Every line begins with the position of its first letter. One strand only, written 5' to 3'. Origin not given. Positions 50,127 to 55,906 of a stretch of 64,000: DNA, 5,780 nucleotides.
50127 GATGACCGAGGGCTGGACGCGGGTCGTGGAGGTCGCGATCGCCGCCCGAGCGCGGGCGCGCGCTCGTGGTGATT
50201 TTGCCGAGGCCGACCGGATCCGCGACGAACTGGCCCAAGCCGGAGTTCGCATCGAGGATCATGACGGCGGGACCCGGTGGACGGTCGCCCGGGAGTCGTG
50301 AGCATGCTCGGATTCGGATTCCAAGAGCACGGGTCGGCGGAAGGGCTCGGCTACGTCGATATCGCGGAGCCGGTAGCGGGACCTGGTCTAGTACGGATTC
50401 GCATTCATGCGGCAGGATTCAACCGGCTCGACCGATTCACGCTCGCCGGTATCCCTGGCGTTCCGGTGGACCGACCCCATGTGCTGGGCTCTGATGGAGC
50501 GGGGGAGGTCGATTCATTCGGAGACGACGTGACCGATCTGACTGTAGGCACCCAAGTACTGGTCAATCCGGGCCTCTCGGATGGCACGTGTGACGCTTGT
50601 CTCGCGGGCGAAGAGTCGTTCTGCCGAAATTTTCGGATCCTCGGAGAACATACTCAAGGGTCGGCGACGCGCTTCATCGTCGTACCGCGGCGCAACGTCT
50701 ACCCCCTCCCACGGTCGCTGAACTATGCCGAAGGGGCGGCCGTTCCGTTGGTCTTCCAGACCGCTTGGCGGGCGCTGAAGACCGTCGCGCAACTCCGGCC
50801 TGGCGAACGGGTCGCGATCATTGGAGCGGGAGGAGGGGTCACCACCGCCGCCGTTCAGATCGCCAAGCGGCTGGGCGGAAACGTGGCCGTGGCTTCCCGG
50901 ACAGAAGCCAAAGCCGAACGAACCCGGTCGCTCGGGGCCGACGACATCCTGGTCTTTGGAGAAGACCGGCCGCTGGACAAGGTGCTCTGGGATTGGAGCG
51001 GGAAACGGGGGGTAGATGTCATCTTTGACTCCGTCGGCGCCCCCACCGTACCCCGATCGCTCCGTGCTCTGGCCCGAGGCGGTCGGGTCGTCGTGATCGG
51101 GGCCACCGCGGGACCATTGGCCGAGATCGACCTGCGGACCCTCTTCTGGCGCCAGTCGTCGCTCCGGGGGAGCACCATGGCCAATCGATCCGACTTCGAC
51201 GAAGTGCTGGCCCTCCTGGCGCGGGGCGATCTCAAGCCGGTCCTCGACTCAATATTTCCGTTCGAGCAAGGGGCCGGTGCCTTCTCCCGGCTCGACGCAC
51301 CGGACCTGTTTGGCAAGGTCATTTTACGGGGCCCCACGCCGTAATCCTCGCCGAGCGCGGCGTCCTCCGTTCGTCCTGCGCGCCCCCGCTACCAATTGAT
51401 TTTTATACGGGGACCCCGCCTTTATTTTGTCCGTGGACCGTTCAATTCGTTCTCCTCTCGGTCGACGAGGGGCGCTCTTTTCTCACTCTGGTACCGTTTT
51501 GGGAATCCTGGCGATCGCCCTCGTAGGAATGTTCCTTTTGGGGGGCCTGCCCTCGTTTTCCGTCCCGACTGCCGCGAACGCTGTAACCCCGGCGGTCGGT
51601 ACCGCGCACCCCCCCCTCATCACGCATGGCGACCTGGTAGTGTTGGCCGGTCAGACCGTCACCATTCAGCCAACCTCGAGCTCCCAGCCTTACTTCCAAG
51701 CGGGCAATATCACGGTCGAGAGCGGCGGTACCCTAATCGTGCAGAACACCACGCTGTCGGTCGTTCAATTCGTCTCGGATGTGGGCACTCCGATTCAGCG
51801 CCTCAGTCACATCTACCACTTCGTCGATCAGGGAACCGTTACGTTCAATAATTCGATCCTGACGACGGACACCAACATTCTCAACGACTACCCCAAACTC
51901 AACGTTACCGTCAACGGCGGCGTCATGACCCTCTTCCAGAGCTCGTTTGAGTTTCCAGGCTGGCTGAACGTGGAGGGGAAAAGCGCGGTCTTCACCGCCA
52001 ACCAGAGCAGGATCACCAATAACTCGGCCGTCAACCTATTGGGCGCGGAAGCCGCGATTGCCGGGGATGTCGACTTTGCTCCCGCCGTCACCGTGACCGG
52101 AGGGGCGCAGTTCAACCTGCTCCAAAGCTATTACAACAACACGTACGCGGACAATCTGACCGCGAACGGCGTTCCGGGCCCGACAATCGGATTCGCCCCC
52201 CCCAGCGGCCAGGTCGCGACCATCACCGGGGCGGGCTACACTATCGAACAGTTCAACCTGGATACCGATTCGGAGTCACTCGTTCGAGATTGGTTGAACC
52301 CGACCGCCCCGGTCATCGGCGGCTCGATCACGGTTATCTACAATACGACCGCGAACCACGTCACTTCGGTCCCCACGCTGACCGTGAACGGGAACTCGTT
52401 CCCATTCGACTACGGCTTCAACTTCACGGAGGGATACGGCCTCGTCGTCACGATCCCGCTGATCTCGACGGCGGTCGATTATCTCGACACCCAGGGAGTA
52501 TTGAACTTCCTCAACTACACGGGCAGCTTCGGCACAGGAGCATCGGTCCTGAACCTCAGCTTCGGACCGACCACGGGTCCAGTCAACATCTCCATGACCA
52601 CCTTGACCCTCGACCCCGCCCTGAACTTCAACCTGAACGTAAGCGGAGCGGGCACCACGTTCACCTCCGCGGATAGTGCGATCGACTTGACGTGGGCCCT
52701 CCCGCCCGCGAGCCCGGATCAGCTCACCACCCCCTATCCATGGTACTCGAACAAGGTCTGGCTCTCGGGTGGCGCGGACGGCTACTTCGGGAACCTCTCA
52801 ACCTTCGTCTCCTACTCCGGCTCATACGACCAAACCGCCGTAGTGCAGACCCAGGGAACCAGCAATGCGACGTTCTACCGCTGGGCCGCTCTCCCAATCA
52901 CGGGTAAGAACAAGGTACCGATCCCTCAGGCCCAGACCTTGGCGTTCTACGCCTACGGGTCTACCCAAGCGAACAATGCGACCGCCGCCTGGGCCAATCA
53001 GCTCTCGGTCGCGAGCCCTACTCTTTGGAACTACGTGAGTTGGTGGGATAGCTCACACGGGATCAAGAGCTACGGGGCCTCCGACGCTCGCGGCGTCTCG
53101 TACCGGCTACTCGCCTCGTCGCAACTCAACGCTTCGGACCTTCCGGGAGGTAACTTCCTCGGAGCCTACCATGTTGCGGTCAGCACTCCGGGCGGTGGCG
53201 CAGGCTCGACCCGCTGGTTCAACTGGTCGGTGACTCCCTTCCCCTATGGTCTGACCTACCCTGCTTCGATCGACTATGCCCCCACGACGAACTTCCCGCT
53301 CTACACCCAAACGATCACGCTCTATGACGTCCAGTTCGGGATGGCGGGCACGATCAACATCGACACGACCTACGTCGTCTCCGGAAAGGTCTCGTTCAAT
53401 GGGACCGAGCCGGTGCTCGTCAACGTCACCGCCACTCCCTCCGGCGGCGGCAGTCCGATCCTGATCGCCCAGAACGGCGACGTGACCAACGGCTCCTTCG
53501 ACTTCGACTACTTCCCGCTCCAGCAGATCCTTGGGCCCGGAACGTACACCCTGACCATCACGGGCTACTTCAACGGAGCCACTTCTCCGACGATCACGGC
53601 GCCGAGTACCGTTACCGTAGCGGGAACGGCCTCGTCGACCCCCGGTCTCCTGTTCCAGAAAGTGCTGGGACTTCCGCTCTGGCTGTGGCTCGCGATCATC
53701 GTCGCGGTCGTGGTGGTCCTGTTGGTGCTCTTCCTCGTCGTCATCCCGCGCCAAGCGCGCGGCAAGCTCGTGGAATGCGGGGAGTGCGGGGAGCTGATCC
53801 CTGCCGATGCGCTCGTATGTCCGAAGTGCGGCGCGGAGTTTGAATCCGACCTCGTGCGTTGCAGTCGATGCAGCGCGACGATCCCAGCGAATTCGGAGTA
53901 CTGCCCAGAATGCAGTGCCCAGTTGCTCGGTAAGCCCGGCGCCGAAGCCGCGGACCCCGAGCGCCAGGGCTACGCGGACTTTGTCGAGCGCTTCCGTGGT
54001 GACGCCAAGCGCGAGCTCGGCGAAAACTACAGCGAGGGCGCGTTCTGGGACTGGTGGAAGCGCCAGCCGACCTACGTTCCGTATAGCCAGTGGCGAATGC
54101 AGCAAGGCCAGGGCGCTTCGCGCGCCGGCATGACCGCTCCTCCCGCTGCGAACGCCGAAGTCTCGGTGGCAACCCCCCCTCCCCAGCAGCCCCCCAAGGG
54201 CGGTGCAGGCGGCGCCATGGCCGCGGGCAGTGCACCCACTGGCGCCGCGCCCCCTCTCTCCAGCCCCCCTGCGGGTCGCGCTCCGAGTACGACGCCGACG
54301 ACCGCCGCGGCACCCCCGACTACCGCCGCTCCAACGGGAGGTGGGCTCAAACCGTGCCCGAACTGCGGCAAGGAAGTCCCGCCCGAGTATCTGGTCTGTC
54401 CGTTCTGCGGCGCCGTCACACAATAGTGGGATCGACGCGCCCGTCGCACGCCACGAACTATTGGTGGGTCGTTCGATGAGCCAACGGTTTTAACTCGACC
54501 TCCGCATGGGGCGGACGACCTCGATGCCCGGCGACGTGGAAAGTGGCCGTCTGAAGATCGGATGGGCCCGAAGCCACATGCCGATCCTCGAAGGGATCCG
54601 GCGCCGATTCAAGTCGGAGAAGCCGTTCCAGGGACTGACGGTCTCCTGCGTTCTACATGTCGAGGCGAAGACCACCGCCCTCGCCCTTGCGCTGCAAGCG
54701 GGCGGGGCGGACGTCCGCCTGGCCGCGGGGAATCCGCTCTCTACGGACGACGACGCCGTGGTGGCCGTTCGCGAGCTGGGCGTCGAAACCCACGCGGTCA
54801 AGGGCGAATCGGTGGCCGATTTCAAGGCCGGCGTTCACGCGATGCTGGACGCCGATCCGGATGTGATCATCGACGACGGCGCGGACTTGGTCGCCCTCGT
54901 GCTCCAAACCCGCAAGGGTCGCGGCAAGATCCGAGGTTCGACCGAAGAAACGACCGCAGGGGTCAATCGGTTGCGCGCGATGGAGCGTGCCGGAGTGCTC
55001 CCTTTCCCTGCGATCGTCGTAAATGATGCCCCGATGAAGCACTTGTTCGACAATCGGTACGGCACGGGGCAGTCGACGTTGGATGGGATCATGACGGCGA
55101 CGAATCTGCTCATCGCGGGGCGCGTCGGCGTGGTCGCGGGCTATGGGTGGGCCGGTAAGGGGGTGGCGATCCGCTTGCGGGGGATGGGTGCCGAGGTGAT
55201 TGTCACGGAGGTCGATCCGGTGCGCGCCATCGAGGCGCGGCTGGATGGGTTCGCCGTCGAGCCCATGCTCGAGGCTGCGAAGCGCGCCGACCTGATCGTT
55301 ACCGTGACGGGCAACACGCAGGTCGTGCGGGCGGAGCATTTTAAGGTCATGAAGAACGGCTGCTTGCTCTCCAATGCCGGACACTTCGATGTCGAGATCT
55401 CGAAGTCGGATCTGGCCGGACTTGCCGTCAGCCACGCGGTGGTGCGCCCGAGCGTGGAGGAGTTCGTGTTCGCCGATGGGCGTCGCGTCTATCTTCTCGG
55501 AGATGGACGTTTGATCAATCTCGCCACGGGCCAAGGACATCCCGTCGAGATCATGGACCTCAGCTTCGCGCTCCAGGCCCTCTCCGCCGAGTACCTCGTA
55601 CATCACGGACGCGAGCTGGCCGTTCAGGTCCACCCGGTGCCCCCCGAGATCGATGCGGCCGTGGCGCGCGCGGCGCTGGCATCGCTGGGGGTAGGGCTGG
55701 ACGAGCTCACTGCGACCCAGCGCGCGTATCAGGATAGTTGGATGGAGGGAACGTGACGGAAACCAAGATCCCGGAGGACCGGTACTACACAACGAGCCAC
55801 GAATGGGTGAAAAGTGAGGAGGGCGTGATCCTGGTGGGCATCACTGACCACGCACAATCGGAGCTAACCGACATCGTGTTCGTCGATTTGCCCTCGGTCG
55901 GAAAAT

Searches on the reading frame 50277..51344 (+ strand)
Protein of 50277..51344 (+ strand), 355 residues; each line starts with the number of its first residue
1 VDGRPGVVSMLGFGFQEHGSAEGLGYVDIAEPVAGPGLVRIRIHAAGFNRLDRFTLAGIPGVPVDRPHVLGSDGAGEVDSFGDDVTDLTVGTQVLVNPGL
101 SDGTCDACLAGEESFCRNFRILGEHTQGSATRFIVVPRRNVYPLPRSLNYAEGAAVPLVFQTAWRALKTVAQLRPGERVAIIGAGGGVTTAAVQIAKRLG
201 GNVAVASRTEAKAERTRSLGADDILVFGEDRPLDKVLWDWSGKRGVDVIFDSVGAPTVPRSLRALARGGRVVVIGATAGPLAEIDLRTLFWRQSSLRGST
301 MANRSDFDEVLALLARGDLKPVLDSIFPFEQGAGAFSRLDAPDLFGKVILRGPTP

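Call 39: search_protein_families(library=pfam, proteins=[window:50277-51344:+], max_evalue=0.001)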
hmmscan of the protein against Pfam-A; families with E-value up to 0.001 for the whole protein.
window:50277-51344:+ (355 aa): 3 families
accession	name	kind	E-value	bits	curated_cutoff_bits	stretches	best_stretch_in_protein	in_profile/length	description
PF00107.32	ADH_zinc_N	-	3.3e-27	95.4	31.8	1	187-315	1-128/129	Zinc-binding dehydrogenase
PF08240.17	ADH_N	-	6.8e-22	78.1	23.5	1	35-145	1-103/104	Alcohol dehydrogenase GroES-like domain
PF13602.12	ADH_zinc_N_2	-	1.8e-19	71.4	27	1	219-350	1-134/134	Zinc-binding dehydrogenase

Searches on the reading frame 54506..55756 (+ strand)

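Call 39: search_protein_families(library=pfam, proteins=[window:54506-55756:+], max_evalue=0.001)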
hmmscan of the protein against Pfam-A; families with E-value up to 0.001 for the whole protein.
window:54506-55756:+ (416 aa): 4 families
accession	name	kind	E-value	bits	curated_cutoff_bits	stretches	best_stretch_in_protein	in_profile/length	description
PF00670.27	AdoHcyase_NAD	-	2.3e-50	171.3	27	1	183-342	1-160/162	S-adenosyl-L-homocysteine hydrolase, NAD binding domain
PF05221.23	AdoHcyase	-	4.9e-46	157.6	25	2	12-135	11-139/299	S-adenosyl-L-homocysteine hydrolase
PF02826.25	2-Hacid_dh_C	-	3.9e-07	30.1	25.1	1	203-292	34-127/178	D-isomer specific 2-hydroxyacid dehydrogenase, NAD binding domain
PF07991.19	KARI_N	-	7.8e-07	29.2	20.6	1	207-297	6-100/165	Acetohydroxy acid isomeroreductase, NADPH-binding domain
